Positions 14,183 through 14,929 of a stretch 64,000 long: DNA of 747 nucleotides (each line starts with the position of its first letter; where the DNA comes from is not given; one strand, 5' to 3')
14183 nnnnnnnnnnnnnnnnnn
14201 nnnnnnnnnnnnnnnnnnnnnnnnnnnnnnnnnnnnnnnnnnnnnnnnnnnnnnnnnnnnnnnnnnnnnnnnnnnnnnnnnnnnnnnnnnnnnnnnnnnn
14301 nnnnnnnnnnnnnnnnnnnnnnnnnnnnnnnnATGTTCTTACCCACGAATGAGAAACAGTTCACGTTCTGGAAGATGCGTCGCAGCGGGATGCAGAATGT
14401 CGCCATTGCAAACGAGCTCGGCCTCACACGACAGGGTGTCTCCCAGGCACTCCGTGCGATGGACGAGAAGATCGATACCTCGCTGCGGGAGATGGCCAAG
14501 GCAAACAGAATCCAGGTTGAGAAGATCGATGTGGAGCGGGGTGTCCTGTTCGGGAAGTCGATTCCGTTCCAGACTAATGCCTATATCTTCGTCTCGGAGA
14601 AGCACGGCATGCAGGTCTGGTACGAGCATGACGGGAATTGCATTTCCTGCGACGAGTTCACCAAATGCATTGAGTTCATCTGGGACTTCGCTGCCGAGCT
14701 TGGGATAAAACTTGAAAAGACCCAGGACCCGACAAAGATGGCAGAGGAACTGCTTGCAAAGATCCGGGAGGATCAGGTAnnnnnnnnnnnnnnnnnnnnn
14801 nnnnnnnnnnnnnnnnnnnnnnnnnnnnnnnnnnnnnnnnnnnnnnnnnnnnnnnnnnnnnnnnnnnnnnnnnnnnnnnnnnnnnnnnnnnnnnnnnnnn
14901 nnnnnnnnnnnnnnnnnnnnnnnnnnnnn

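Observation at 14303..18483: Self-contained regulon: HTH-HxxxCxxC regulator, Cys-motif membrane partners and a twice-repeated operator on leaderless promoters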

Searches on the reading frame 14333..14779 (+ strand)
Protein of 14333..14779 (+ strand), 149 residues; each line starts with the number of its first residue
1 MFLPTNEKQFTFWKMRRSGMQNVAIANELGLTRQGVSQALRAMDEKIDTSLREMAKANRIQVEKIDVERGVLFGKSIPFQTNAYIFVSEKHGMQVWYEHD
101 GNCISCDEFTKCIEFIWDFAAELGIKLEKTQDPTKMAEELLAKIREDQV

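Call 6: search_protein_families(library=pfam, proteins=[window:14333-14779:+], max_evalue=1)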
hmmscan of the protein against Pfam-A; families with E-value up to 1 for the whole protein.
window:14333-14779:+ (149 aa): 10 families
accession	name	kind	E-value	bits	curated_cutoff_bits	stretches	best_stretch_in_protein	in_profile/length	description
PF16784.11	HNHc_6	-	0.0039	17.2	26.6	1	32-111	58-136/204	Putative HNHc nuclease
PF13545.12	HTH_Crp_2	-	0.03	14.7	27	1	24-45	27-48/70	Crp-like helix-turn-helix domain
PF13412.12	HTH_24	-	0.044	13.8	21.9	1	18-45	16-43/48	Winged helix-turn-helix DNA-binding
PF13798.11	PCYCGC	-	0.056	13.8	25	1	38-110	45-116/153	Protein of unknown function with PCYCGC motif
PF00126.33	HTH_1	-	0.1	13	26.6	1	26-51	20-45/60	Bacterial regulatory helix-turn-helix protein, lysR family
PF04967.18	HTH_10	-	0.11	12.7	23.1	1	24-47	28-51/53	HTH DNA binding domain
PF15782.10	GREB1_N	-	0.14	12.5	27.2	1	85-131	80-124/152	GREB1 N-terminal domain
PF12802.13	MarR_2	-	0.19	12.3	27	1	24-45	25-46/61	MarR family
PF18255.9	SAM_DprA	-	0.19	12.2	26.2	0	9-30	3-24/62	DNA processing protein A sterile alpha motif domain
PF18431.6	RNAse_A_bac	-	0.21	12.9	27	0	34-63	39-68/113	Bacterial CdiA-CT RNAse A domain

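Call 7: search_protein_families(library=ncbifam, proteins=[window:14333-14779:+], max_evalue=1)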
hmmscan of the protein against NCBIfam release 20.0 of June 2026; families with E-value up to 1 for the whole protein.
window:14333-14779:+ (149 aa): 5 families
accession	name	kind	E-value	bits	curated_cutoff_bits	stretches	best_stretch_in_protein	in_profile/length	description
TIGR00721.1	tfx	subfamily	5.3e-06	26.4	60.25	1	7-97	9-96/137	Tfx family DNA-binding protein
NF003056.0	PRK03975.1-4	equivalog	0.0013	18.5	115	1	6-68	8-69/145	putative transcriptional regulator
TIGR03879.1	near_KaiC_dom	domain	0.0047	17.4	65.1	1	16-55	32-71/91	probable regulatory domain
NF005988.0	PRK08099.1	equivalog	0.032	13.3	201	1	14-84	10-81/411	multifunctional transcriptional regulator/nicotinamide-nucleotide adenylyltransferase/ribosylnicotinamide kinase NadR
NF033788.1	HTH_metalloreg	subfamily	0.13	12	55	1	18-45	24-51/77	metalloregulator ArsR/SmtB family transcription factor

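Call 8: find_homologous_proteins(query=window:14333-14779:+)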
Query window:14333-14779:+ (149 aa): 1087 proteins with E <= 0.001 among 1137 candidates; the best 120 are listed.
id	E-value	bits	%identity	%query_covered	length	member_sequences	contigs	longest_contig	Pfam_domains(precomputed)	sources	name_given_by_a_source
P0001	1.5e-94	331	100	100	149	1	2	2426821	-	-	-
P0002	6.2e-88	310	93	99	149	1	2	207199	-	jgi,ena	jgi:transcriptional regulator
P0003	5.4e-86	304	92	97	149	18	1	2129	-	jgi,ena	-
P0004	2.6e-85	301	90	99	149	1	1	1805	-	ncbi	-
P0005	1.0e-84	299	89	99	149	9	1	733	-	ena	-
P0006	1.3e-84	299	89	100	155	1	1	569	-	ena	-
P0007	4.0e-84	298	87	99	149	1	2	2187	-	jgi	jgi:transcriptional regulator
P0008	5.9e-84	297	88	100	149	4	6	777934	-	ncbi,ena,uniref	ncbi:MAG: hypothetical protein ACLQMU_03405 [Methanoregula sp.]|uniref:hypothetical protein n=1 Tax=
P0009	6.2e-84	297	88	100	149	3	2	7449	-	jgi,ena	jgi:transcriptional regulator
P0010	1.2e-83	296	87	100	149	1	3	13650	-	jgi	jgi:transcriptional regulator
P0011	1.4e-83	296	88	99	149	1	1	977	-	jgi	-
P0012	1.5e-83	296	89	99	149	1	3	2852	-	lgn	-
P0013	2.8e-83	295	86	99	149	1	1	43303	-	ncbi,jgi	ncbi:MAG: hypothetical protein WC342_05690 [Methanoregula sp.]|jgi:hypothetical protein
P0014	4.1e-83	294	87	99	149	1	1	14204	-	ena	-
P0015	5.7e-83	294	88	99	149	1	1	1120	-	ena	-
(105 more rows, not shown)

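Call 10: find_related_loci(query=window:14333-14779:+, collection=genome_contigs, flank=8000)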
Query window:14333-14779:+ (149 aa) in genome_contigs; peptide patterns used: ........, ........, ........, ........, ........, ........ (x = any residue, [..] = any of these).
120 stretches matched a pattern; 85 encode a relative of the query (tblastn E <= 1e-3); the best 80 are kept; 78 distinct loci.
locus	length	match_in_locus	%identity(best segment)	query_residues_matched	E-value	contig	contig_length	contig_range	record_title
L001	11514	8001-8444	90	1-148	5e-92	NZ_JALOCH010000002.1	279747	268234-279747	MAG: Methanoregula sp. isolate SO_2017_LW4 bin 75 scaffold_114_c1_LW137-91_2017, whole genome shotgun sequence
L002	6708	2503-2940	92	1-146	2e-91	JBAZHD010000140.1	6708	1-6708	MAG: Methanoregula sp. isolate SO_2017_LW3_61 NODE_39825_length_6708_cov_7.114724_LW162_2017, whole genome shotgun seque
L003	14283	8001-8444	89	1-148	3e-91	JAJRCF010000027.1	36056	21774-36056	MAG: Methanoregula sp. isolate OWC_0057 OWC_0057_scaffold00507, whole genome shotgun sequence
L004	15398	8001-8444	89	1-148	4e-91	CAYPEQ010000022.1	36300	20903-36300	MAG TPA_asm: uncultured Methanoregula sp. isolate binchicken_co3_514 genome assembly, contig: NODE_3433_length_36300_cov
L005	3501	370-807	91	1-146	1e-91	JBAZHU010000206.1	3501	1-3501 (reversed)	MAG: Methanoregula sp. isolate SO_2017_LW3_78 NODE_109309_length_3501_cov_1.643746_LW162_2017, whole genome shotgun sequ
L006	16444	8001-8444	89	1-148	2e-90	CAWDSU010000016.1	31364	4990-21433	MAG: uncultured Methanoregulaceae archaeon isolate MFD04492.bin.2.70 genome assembly, contig: contig_74786, whole genome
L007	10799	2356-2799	88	1-148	6e-90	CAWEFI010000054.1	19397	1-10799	MAG: uncultured Methanoregulaceae archaeon isolate MFD01112.bin.2.61 genome assembly, contig: contig_85700, whole genome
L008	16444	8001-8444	88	1-148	1e-89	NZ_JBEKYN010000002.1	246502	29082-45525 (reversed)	MAG: Methanoregula sp. isolate SPRUCE 676 SPRUCE_676_2, whole genome shotgun sequence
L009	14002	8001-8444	86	1-148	1e-89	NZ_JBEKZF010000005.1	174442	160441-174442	MAG: Methanoregula sp. isolate SPRUCE 692 SPRUCE_692_5, whole genome shotgun sequence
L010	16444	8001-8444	88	1-148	7e-90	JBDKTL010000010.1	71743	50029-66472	MAG: Methanoregula sp. isolate 7_bin.123 c_000000165978, whole genome shotgun sequence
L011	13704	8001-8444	88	1-148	2e-89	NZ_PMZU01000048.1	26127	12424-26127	MAG: Methanoregula sp. isolate fen_34 73.20110800_E3D.97_contig_6, whole genome shotgun sequence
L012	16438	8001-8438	88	1-146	2e-89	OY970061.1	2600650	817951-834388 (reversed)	MAG: uncultured Methanoregulaceae archaeon isolate MFD01231.bin.c.5 genome assembly, chromosome: 1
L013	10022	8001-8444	88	1-148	2e-89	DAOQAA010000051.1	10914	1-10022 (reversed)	MAG TPA_asm: Methanoregula sp. isolate AMR_MDS_1274 NODE_6916_length_10914_cov_7.536145, whole genome shotgun sequence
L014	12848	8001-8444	88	1-148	2e-89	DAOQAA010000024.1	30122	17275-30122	MAG TPA_asm: Methanoregula sp. isolate AMR_MDS_1274 NODE_1493_length_30122_cov_9.536069, whole genome shotgun sequence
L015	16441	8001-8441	88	1-147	6e-89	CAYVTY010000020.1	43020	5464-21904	MAG TPA_asm: uncultured Methanoregula sp. isolate binchicken_co3_321 genome assembly, contig: NODE_2566_length_43020_cov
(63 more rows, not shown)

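Call 14: search_protein_representatives(protein=window:14333-14779:+)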
Query: 149 residues. Proteins with E-value up to 0.001 (for the whole library): 172; up to 1e-10: 76; up to 1e-30: 5. The best 150 are listed.
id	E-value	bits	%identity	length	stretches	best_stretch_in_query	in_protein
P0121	2.6e-56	205.8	61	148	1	1-145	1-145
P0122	2.2e-46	173.6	69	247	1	1-112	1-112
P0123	6.6e-45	168.8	65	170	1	32-145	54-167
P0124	8.1e-39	149.1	64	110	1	1-103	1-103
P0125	2.3e-32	128.1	88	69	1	81-145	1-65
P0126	1.9e-28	115.5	61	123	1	1-93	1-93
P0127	1.1e-25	106.4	64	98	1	1-81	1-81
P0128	2.0e-25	105.7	65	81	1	15-95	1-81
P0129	3.3e-25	104.9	60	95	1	54-144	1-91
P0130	2.0e-24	102.4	40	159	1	6-142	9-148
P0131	2.4e-24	102.2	56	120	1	5-97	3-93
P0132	1.6e-23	99.5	49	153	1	21-113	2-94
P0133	2.0e-23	99.2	45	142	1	1-145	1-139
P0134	2.4e-23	98.9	56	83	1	1-82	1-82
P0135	3.2e-23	98.5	35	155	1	8-147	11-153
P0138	9.3e-21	90.5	33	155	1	7-144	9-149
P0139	1.7e-20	89.7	39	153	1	6-144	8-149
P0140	2.0e-20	89.5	32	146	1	6-144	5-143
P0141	2.9e-20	88.9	37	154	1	7-140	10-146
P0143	4.1e-20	88.4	38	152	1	8-140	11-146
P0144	1.3e-19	86.8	31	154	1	8-144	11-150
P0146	1.2e-18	83.7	34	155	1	7-147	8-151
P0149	4.9e-18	81.7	40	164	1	24-139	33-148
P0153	1.6e-17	80.0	37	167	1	10-146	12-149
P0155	4.3e-17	78.7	40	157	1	4-128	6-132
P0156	4.3e-17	78.6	34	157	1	6-147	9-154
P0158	7.1e-17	77.9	35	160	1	9-138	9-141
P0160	1.1e-16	77.3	29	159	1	8-144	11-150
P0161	1.6e-16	76.8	34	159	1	6-147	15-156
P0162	3.3e-16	75.8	37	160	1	4-144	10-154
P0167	2.8e-15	72.8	31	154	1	5-140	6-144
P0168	3.2e-15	72.6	30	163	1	7-146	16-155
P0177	3.1e-14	69.4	28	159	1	8-141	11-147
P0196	9.0e-11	58.2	29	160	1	3-138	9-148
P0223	9.9e-08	48.3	35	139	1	8-117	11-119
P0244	1.4e-06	44.6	27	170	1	7-130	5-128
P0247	2.0e-06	44.1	35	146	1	4-92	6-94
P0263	5.0e-05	39.6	34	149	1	4-76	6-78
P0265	6.8e-05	39.1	26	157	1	11-142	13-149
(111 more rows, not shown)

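Call 19: search_solved_structures(query=A1, max_evalue=1)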
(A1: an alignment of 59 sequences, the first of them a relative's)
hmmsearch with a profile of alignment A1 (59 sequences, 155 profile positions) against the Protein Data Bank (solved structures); distinct sequences matched with E-value up to 1: 101 (the best 60 are shown).
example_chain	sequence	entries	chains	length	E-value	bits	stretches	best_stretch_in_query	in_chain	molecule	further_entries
8hno_A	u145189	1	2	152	2e-07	34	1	2-52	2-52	Archaeal transcription regulator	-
8hnp_A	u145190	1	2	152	2.3e-07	33.8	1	2-52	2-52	Archaeal transcription regulator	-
7r6r_A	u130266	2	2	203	2.2e-05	27.4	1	12-49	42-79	Immunity repressor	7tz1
1nr3_A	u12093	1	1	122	0.00016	24.6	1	17-51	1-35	DNA-binding protein tfx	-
8u3b_G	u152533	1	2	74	0.00074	22.4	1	4-50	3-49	Nitrate/nitrite response regulator protein NarL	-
1je8_A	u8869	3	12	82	0.00091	22.1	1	4-50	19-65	Nitrate/Nitrite Response Regulator Protein NARL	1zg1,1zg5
2lvs_A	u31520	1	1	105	0.001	21.9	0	7-48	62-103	Putative uncharacterized protein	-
7bhy_A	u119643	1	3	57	0.0011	21.9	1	20-48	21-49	Deoxyribonucleoside regulator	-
5yhx_A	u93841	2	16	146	0.0013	21.6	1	6-47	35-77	Zinc transport transcriptional regulator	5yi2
4wt0_B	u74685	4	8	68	0.0018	21.2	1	3-49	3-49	Response regulator receiver domain protein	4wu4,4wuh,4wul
4wsz_A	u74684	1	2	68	0.0019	21.1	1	3-49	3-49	Response regulator receiver domain protein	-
5yhy_A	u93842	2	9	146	0.002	21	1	6-47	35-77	Zinc transport transcriptional regulator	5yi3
5yi0_B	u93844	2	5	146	0.0022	20.9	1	6-47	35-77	Zinc transport transcriptional regulator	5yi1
7r3g_B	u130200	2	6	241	0.0022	20.9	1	7-49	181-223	Regulatory protein RhlR | PROSS optimized variant of RhlR with 75 mutations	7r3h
5yhz_A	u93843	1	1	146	0.0024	20.8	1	6-47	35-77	Zinc transport transcriptional regulator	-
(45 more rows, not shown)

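Call 21: search_solved_structures(query=window:14333-14779:+, max_evalue=1, show_alignments=3)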
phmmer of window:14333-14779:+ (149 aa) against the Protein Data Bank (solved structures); distinct sequences matched with E-value up to 1: 2.
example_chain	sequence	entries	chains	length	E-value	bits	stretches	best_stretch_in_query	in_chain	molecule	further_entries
2hoe_A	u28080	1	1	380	0.0066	19.7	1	45-108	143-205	N-acetylglucosamine kinase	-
1o20_A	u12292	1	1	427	0.67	13.2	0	34-71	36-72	Gamma-glutamyl phosphate reductase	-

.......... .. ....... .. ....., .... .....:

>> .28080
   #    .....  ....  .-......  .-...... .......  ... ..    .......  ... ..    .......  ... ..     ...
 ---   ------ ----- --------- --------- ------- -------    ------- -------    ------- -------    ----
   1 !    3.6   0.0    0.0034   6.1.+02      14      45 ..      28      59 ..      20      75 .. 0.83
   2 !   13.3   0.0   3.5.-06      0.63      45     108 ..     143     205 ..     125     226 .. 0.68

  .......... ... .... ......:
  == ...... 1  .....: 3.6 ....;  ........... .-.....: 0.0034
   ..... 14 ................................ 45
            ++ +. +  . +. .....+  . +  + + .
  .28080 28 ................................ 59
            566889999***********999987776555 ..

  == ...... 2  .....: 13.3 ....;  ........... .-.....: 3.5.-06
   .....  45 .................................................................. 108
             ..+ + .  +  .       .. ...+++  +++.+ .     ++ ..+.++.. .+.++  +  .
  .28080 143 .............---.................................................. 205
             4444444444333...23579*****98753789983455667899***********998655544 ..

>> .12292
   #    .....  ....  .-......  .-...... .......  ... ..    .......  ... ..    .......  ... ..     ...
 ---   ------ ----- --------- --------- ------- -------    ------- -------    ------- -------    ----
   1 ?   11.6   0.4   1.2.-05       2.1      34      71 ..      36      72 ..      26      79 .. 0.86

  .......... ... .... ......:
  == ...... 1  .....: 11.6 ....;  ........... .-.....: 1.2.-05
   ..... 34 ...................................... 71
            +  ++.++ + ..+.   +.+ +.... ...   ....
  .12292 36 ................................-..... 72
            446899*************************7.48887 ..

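Call 27: predict_structure(alignment_id=A1)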
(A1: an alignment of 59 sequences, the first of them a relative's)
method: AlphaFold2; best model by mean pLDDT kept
length: 149 residues; sequences in the alignment: 59
mean_pLDDT: 92.2   pTM: 0.85
mean pLDDT of the five models: 92.2, 90.2, 89.6, 89.5, 88.7
residues with pLDDT >= 90: 125; 70-90: 18; 50-70: 5; < 50: 1
segments of 3 or more residues with pLDDT < 50: none
pLDDT, mean of each block of 10 residues (from residue 1): 72 94 96 96 96 98 97 97 95 91 87 94 91 91 87
secondary structure, 60 per line:
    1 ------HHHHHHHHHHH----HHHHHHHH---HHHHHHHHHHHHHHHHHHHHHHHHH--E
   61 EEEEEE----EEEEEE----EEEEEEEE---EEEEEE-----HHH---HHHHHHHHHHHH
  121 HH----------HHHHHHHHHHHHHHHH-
elements in order: H7-17 H22-29 H33-57 E60-66 E71-76 E81-88 E92-97 H109-122 H133-148

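Call 30: fold_search(model_id=the predicted structure, library=pdb)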
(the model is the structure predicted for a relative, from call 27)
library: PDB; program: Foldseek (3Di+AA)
matches with E <= 10: 614; with E <= 0.001: 0
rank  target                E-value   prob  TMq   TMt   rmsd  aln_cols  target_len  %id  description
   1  8hno_B                8.3e-03  0.99  0.34  0.38  11.6       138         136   12  Archaeal transcription factor Wild type (released 2023-09-13)
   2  8hnp_A                2.2e-02  0.97  0.35  0.37  11.7       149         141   12  Archaeal transcription factor Mutant (released 2023-09-13)
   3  8hno_A                2.5e-02  0.97  0.34  0.37  12.1       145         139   14  Archaeal transcription factor Wild type (released 2023-09-13)
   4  8hnp_B                4.1e-02  0.92  0.34  0.36  11.3       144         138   12  Archaeal transcription factor Mutant (released 2023-09-13)
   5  7x1k_A                2.0e-01  0.99  0.28  0.58   5.2        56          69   14  Crystal structure of the flagellar expression regulator DegU from Listeria monocytogenes (released 2022-08-10)
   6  3qp6                  2.4e-01  1.00  0.30  0.18   1.5        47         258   17  Crystal structure of CviR (Chromobacterium violaceum 12472) bound to C6-HSL (released 2011-03-30)
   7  3kln_B                2.4e-01  0.99  0.28  0.20   5.0        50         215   26  Vibrio cholerae VpsT (released 2010-02-09)
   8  6ide_B                2.4e-01  0.77  0.32  0.22   9.2       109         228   14  Crystal structure of the Vibrio cholera VqmA-Ligand-DNA complex provides molecular mechanisms for drug design (released 2019-01-16)
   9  9ofv_e                2.6e-01  0.28  0.27  0.04  10.0       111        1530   13  Consensus reconstruction of the eukaryotic Ribosome-associated Quality Control complex (released 2025-06-11)
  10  4zmr_A                2.9e-01  0.98  0.29  0.21   5.1        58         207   24  Structural characterization of the full-length response regulator spr1814 in complex with a phosphate analogue reveals (released 2016-04-27)
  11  8zwn_B                2.9e-01  0.97  0.28  0.21   5.4        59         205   20  Crystal structure of DNA-binding transcriptional activator EvgA from Escherichia coli str. K-12 substr. MG1655 (released 2025-06-18)
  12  8zwn_C                3.3e-01  0.97  0.28  0.21   5.4        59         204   20  Crystal structure of DNA-binding transcriptional activator EvgA from Escherichia coli str. K-12 substr. MG1655 (released 2025-06-18)
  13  4wsz_A                3.5e-01  0.98  0.28  0.62   5.3        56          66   21  Crystal structure of the DNA binding domains of wild type LiaR from E. faecalis (released 2015-05-06)
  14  2zmv_A                3.5e-01  0.10  0.17  0.13  13.0       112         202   16  Crystal structure of Synbindin (released 2008-07-01)
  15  4wu4_A                3.7e-01  0.98  0.29  0.61   5.2        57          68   21  Crystal structure of E. faecalis DNA binding domain LiaRD191N complexed with 22bp DNA (released 2015-05-06)
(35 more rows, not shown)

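Call 33: find_encoding_contigs(protein=P0130, flank=5000, max_places=3)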
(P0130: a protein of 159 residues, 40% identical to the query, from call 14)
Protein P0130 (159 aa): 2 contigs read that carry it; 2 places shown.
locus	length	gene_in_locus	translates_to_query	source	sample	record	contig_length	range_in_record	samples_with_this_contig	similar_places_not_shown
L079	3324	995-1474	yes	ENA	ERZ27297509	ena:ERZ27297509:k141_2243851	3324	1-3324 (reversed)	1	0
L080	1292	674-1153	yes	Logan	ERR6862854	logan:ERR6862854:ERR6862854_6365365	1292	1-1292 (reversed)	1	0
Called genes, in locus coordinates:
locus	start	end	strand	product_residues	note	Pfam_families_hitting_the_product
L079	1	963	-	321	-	?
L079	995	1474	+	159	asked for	-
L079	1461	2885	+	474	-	PF01011:PQQ (faint), PF13570:Beta-prop_ACSF4, PF25293:Beta-prop_EMC1_N (faint), PF13360:PQQ_2, PF13570:Beta-prop_ACSF4 (weak)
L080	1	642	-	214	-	?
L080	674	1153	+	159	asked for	-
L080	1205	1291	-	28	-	?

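Call 35: find_encoding_contigs(protein=P0135, flank=4000, max_places=2)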
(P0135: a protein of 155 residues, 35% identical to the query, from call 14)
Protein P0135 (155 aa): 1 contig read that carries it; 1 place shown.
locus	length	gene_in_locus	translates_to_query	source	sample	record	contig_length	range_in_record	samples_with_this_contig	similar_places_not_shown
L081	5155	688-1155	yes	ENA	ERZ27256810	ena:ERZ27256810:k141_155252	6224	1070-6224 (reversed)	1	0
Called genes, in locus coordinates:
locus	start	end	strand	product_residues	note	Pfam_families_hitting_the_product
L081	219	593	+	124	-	-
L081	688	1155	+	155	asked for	-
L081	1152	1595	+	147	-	-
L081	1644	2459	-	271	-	-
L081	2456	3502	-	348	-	PF00005:ABC_tran, PF13304:AAA_21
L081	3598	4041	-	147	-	PF03551:PadR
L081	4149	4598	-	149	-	PF26119:DUF8036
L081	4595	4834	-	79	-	PF01022:HTH_5 (weak), PF12840:HTH_20 (weak)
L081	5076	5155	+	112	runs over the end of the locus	-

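Call 36: find_encoding_contigs(protein=P0140, flank=4000, max_places=2)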
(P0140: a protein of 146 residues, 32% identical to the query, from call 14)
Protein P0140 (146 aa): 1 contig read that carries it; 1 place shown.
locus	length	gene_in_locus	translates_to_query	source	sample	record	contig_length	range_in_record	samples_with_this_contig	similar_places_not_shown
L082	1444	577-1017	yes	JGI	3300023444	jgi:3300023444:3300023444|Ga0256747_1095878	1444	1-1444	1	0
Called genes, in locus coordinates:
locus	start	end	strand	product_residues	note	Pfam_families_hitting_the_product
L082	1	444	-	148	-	?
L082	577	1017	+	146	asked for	-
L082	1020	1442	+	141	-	?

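Call 37: find_encoding_contigs(protein=P0146, flank=4000, max_places=2)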
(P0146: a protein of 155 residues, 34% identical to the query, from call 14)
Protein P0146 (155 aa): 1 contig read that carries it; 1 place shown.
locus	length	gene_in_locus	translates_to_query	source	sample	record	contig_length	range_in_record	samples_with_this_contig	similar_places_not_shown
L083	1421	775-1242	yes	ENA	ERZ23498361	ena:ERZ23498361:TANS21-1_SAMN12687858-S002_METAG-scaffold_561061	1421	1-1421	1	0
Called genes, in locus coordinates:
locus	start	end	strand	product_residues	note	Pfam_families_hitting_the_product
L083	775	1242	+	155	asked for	-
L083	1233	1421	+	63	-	?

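Call 39: list_cluster_members(proteins=[P0130, P0135, P0138, P0140, P0146, P0153, P0161, P0168, P0247, P0263])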
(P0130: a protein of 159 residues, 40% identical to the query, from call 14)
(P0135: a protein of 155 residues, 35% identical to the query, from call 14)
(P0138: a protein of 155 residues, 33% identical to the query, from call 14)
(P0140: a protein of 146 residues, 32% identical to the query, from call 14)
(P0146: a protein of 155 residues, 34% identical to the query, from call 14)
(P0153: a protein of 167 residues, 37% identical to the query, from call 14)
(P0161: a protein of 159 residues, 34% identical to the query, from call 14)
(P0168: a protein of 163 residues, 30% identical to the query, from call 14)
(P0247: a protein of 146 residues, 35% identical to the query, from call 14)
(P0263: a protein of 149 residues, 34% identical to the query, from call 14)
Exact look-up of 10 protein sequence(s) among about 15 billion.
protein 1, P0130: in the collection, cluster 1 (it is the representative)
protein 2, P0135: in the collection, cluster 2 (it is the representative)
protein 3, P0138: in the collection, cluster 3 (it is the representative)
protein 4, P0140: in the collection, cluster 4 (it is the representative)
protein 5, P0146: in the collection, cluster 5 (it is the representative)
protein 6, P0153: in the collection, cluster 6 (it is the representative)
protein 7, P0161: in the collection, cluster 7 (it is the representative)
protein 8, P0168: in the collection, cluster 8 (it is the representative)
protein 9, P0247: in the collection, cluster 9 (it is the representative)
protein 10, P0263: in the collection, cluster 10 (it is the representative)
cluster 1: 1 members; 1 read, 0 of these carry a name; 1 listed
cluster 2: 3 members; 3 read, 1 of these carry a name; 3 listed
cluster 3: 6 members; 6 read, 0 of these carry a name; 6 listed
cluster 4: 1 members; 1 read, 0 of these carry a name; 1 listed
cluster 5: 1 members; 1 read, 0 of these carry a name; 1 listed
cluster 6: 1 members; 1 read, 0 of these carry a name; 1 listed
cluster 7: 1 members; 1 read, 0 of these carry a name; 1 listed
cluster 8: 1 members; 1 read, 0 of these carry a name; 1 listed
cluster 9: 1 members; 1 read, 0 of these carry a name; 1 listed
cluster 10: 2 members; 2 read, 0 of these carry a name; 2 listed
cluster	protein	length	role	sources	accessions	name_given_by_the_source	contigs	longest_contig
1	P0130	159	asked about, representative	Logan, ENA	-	-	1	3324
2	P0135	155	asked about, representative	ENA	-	-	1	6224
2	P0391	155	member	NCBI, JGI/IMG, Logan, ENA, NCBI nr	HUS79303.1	MAG TPA: hypothetical protein VM050_11670 [Patescibacteria group bacterium] | hypothetical protein [Patescibacteria group bacterium]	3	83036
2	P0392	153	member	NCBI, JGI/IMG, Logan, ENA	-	-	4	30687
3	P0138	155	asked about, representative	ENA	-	-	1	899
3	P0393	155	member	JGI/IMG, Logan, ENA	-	-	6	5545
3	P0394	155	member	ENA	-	-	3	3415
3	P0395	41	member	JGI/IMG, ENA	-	-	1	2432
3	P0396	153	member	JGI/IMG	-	-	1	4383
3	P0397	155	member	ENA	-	-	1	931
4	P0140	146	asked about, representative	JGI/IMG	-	-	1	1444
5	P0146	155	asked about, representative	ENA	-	-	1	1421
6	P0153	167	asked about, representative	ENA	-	-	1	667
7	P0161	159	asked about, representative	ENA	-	-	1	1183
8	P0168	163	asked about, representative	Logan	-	-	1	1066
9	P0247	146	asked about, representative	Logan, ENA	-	-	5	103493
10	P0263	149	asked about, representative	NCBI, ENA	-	-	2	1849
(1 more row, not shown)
